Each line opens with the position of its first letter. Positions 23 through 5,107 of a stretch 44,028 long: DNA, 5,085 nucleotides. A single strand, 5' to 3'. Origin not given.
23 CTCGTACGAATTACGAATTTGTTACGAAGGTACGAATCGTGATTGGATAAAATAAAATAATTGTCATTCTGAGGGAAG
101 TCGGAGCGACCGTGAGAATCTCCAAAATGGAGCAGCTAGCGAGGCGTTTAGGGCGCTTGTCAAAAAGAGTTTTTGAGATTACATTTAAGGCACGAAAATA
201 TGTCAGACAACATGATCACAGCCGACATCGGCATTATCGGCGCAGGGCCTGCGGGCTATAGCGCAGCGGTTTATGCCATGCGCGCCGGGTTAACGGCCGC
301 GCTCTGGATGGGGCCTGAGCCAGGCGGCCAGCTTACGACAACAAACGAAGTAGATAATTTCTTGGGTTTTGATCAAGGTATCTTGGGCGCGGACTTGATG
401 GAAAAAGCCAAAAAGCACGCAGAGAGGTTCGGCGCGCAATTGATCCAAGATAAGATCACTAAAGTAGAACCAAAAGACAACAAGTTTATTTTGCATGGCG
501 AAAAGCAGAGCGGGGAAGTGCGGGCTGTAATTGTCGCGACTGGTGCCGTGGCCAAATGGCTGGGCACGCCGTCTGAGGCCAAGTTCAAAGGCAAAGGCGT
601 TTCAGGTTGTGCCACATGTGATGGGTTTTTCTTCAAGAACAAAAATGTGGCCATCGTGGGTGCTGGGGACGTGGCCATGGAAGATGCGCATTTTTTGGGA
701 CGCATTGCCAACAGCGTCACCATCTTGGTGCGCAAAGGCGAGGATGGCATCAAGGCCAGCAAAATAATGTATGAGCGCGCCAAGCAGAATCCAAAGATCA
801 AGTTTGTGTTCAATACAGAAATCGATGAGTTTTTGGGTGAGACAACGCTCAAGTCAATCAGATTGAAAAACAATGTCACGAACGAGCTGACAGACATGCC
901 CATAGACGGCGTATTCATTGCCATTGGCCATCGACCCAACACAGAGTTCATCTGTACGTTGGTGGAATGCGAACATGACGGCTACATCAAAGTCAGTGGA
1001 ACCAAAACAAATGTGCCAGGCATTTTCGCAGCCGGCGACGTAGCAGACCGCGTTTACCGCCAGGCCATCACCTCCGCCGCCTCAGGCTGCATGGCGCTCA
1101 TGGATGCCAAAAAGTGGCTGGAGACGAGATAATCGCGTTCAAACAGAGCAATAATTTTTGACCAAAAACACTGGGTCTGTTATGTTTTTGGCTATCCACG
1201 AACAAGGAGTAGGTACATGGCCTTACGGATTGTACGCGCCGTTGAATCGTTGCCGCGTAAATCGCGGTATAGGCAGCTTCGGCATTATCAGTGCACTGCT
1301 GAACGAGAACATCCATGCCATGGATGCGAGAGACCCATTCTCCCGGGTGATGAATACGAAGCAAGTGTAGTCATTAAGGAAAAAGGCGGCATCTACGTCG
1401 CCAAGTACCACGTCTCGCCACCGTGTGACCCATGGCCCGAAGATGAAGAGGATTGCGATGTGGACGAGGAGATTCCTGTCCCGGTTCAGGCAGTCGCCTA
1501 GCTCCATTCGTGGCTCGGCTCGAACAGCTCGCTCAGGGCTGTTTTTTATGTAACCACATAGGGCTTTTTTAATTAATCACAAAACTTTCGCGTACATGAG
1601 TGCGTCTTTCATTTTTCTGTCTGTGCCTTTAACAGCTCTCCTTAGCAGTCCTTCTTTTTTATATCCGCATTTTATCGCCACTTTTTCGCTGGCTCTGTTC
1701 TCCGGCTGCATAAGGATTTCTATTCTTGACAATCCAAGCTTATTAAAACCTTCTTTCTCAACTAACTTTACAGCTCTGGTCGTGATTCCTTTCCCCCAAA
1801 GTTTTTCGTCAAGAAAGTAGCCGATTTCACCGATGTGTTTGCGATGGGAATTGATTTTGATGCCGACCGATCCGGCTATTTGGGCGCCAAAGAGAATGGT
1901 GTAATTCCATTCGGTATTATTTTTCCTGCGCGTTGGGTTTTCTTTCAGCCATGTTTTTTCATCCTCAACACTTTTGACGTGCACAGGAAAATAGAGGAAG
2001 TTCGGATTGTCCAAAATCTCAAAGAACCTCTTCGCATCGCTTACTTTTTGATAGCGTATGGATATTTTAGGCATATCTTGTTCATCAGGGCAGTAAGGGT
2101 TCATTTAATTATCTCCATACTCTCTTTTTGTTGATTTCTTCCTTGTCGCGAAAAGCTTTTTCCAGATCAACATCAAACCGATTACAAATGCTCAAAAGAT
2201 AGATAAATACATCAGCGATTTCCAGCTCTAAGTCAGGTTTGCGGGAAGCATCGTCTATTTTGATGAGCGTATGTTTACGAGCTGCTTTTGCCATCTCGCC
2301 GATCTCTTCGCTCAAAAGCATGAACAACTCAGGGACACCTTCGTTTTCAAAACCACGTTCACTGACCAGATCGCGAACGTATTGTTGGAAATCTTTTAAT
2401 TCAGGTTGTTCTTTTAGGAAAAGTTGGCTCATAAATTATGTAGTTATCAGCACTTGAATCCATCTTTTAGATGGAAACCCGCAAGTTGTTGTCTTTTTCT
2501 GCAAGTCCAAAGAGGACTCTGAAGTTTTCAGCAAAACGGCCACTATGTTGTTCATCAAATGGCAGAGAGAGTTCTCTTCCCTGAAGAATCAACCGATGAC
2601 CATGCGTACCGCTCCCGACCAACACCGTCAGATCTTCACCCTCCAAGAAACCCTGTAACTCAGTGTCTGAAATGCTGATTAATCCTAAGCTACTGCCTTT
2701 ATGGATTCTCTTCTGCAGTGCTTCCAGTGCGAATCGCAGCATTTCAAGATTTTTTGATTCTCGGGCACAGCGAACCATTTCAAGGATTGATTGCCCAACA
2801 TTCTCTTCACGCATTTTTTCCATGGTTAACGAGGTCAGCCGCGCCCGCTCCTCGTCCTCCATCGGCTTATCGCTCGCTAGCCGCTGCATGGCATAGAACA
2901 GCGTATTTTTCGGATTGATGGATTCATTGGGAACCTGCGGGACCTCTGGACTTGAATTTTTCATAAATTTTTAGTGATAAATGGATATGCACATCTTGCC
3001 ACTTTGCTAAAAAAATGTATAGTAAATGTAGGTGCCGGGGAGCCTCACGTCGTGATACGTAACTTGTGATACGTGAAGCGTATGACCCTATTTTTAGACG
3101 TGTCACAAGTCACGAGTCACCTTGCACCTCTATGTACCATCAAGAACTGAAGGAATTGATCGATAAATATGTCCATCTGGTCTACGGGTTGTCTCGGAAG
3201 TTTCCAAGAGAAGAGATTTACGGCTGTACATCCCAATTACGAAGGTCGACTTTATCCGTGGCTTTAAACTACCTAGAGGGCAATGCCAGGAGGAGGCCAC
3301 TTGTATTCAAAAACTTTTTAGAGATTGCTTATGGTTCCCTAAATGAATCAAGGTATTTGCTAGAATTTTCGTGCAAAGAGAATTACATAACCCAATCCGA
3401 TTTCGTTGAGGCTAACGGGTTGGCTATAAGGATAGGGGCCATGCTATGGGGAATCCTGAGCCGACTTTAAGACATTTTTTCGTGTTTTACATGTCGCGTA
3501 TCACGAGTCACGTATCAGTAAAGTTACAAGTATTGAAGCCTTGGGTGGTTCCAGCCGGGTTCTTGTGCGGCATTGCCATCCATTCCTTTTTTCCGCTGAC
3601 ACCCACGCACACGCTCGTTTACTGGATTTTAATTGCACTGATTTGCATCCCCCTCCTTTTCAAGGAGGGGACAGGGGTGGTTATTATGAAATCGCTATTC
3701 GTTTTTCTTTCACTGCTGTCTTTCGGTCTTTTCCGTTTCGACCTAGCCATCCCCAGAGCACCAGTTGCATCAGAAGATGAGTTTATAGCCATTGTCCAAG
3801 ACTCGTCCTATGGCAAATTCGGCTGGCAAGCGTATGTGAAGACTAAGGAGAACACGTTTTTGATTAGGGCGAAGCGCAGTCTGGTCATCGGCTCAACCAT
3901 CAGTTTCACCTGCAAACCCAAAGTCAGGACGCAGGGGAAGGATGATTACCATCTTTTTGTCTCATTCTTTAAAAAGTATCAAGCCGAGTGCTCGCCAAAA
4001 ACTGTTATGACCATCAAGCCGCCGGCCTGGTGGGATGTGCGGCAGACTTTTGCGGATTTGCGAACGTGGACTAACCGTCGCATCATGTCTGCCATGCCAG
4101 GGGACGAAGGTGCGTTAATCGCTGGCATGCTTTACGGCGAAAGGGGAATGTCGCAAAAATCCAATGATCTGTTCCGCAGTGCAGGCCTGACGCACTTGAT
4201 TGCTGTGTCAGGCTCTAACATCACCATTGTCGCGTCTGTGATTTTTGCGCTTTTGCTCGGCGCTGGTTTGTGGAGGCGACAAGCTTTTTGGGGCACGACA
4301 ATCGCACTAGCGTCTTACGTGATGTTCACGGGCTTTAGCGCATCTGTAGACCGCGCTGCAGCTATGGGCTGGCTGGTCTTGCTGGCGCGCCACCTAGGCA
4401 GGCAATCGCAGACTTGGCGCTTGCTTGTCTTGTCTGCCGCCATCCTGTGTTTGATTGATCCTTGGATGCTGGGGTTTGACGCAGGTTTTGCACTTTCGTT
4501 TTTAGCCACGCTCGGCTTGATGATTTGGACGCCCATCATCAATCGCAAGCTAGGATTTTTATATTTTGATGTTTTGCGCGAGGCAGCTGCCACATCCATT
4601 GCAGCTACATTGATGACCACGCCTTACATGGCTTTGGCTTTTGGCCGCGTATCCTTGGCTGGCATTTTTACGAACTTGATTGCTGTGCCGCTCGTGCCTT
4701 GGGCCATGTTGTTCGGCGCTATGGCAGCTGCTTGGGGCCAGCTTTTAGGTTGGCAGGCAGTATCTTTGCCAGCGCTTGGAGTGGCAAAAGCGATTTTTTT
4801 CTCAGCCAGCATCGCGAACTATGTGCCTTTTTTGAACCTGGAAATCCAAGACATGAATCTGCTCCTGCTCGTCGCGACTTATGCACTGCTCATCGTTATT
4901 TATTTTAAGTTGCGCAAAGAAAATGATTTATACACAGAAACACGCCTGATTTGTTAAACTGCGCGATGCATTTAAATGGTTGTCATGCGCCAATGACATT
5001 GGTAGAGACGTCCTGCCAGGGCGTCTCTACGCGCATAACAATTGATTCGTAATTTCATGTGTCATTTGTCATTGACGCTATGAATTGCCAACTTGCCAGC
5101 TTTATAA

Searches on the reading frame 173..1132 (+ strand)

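Call 13: search_protein_families(library=pfam, proteins=[window:173-1132:+], max_evalue=0.001)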
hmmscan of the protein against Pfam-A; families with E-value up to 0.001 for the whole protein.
window:173-1132:+ (319 aa): 9 families
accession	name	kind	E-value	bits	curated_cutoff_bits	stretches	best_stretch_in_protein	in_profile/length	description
PF07992.20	Pyr_redox_2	-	1.7e-42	146.2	26.1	1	18-305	2-291/291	Pyridine nucleotide-disulphide oxidoreductase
PF13738.12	Pyr_redox_3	-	5.9e-17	62.3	30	1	92-288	101-305/305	Pyridine nucleotide-disulphide oxidoreductase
PF00070.33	Pyr_redox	-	2.2e-10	41.4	22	1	158-232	1-80/82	Pyridine nucleotide-disulphide oxidoreductase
PF01266.30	DAO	-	2.8e-05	24.3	27.9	0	74-130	150-209/353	FAD dependent oxidoreductase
PF01134.28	GIDA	-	0.00026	20.6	22.1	0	18-57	1-29/391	Glucose inhibited division protein A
PF13450.12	NAD_binding_8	-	0.00028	21.6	21.9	1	21-69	1-48/68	NAD(P)-binding Rossmann-like domain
PF12831.13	FAD_oxidored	-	0.00042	20.2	27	1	18-57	1-41/416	FAD dependent oxidoreductase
PF00890.30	FAD_binding_2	-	0.00045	20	20.4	0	20-45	3-28/414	FAD binding domain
PF01946.23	Thi4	-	0.00077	19.2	26.2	0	9-41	10-43/235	Thi4 family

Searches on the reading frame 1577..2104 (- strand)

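Call 13: search_protein_families(library=pfam, proteins=[window:1577-2104:-], max_evalue=0.001)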
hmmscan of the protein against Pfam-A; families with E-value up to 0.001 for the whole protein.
window:1577-2104:- (175 aa): 2 families
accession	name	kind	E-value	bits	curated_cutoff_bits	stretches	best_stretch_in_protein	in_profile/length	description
PF13302.13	Acetyltransf_3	-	7.1e-23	82.3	25.4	1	18-149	6-138/138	Acetyltransferase (GNAT) domain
PF00583.31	Acetyltransf_1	-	9.9e-11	42.4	20.7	1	44-148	14-116/116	Acetyltransferase (GNAT) family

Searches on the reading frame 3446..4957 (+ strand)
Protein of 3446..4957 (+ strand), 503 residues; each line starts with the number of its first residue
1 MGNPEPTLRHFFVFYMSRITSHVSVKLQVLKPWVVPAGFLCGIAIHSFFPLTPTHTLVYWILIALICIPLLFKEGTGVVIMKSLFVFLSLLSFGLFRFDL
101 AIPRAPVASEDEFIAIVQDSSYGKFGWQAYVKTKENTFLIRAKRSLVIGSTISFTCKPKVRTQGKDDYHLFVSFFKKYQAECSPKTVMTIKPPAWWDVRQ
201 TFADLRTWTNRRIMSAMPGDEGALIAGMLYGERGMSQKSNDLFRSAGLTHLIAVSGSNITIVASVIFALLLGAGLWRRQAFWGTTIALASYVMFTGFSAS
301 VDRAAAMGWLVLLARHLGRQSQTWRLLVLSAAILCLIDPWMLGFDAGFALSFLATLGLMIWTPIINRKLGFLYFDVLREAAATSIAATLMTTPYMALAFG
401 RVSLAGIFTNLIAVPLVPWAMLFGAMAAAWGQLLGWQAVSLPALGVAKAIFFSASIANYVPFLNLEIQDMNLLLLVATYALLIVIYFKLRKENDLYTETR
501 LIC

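Call 13: search_protein_families(library=pfam, proteins=[window:3446-4957:+], max_evalue=0.001)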
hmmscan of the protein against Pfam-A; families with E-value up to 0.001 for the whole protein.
window:3446-4957:+ (503 aa): 1 family
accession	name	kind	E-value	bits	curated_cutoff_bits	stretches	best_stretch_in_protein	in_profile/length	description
PF03772.21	Competence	-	3.3e-49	168.1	23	1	228-490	1-268/270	Competence protein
